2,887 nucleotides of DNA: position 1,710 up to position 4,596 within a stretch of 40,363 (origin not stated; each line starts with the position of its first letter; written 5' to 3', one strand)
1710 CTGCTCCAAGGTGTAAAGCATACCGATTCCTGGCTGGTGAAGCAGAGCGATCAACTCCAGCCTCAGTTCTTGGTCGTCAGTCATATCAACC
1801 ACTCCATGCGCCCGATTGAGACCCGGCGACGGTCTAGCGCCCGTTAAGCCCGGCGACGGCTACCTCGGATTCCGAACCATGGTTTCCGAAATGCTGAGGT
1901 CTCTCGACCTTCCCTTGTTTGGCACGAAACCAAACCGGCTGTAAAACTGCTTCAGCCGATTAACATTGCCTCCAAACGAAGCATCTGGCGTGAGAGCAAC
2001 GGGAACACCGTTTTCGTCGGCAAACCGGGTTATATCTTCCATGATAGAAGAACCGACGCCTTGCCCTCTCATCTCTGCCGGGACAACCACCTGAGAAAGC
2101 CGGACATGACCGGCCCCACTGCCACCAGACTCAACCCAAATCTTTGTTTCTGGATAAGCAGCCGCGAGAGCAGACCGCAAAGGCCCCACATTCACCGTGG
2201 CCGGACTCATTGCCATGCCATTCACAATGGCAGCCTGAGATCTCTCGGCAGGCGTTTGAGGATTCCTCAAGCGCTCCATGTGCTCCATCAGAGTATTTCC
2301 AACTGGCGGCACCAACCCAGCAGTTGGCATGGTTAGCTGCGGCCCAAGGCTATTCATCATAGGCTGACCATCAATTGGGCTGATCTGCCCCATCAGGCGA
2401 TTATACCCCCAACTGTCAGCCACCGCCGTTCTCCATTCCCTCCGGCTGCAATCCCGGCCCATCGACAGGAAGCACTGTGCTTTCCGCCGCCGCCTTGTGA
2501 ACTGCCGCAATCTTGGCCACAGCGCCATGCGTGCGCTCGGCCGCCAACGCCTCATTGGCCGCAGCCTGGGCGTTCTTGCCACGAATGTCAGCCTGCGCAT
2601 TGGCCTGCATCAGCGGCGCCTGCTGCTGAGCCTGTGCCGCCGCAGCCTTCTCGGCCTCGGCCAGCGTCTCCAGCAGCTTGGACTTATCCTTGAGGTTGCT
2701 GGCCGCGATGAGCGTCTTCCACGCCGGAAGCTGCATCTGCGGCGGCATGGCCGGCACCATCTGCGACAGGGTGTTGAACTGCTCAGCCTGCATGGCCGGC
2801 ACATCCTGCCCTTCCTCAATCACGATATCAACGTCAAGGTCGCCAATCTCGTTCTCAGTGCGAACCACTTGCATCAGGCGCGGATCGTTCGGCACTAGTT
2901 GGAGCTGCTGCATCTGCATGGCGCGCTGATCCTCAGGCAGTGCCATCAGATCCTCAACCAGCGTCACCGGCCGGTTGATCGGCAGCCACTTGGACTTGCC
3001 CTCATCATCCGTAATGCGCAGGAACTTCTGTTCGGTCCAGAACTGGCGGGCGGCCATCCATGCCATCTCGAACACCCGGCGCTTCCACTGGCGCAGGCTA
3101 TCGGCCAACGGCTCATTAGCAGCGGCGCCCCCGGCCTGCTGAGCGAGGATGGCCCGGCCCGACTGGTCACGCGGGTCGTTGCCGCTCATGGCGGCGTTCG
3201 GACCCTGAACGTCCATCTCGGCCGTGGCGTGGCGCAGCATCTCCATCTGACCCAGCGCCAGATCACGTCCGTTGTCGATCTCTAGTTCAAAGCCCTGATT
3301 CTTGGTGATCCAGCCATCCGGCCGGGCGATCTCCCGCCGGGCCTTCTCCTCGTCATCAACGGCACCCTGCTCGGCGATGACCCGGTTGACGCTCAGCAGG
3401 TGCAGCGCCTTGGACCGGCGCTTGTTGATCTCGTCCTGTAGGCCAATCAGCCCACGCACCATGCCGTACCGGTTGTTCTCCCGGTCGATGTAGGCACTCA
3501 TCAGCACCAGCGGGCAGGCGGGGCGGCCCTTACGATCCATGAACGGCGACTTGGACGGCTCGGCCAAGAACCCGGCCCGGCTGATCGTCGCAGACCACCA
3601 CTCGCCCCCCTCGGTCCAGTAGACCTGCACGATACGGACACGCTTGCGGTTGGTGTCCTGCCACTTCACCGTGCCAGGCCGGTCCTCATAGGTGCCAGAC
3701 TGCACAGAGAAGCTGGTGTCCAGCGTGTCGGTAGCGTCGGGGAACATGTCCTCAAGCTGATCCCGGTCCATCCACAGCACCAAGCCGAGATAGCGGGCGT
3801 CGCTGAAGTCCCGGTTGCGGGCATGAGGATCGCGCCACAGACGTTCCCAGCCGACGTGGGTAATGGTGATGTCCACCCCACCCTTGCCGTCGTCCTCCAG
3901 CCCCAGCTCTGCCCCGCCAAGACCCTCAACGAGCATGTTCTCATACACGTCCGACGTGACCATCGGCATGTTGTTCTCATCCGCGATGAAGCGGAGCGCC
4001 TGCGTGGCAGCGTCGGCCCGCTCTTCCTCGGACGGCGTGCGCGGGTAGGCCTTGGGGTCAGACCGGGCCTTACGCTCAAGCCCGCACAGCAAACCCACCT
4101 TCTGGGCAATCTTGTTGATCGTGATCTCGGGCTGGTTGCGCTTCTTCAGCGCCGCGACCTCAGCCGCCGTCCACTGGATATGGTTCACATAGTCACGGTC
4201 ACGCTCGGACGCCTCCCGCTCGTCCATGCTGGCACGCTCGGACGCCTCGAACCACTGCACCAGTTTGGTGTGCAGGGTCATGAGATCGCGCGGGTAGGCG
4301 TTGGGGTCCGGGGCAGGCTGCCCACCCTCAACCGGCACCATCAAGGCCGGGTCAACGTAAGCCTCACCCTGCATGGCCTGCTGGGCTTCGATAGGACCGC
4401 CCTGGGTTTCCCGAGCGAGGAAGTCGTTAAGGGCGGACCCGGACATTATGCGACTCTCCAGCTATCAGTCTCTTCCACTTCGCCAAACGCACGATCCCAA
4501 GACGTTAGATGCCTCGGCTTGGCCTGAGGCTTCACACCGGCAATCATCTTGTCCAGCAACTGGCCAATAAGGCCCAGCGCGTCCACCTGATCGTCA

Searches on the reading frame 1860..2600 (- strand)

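Call 44: search_protein_families(library=pfam, proteins=[window:1860-2600:-], max_evalue=0.01)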
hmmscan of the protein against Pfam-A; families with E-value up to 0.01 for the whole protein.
window:1860-2600:- (246 aa): 4 families
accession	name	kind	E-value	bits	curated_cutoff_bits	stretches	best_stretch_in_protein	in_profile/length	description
PF13508.13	Acetyltransf_7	-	1.3e-06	29.2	27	1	165-226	29-83/84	Acetyltransferase (GNAT) domain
PF14542.12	Acetyltransf_CG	-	0.00056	20.4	30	1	164-202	23-61/80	GCN5-related N-acetyl-transferase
PF13673.13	Acetyltransf_10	-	0.00065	20.1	23.6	1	166-228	52-110/128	Acetyltransferase (GNAT) domain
PF00583.31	Acetyltransf_1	-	0.0013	19.4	20.7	1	162-225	56-116/116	Acetyltransferase (GNAT) family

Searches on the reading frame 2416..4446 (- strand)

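Call 44: search_protein_families(library=pfam, proteins=[window:2416-4446:-], max_evalue=0.01)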
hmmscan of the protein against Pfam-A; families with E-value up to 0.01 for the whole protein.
window:2416-4446:- (676 aa): 1 family
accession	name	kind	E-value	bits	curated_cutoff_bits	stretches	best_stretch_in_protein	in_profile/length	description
PF16510.12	P22_portal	-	1.9e-120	403.6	26.1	1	64-635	2-591/594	Phage P22-like portal protein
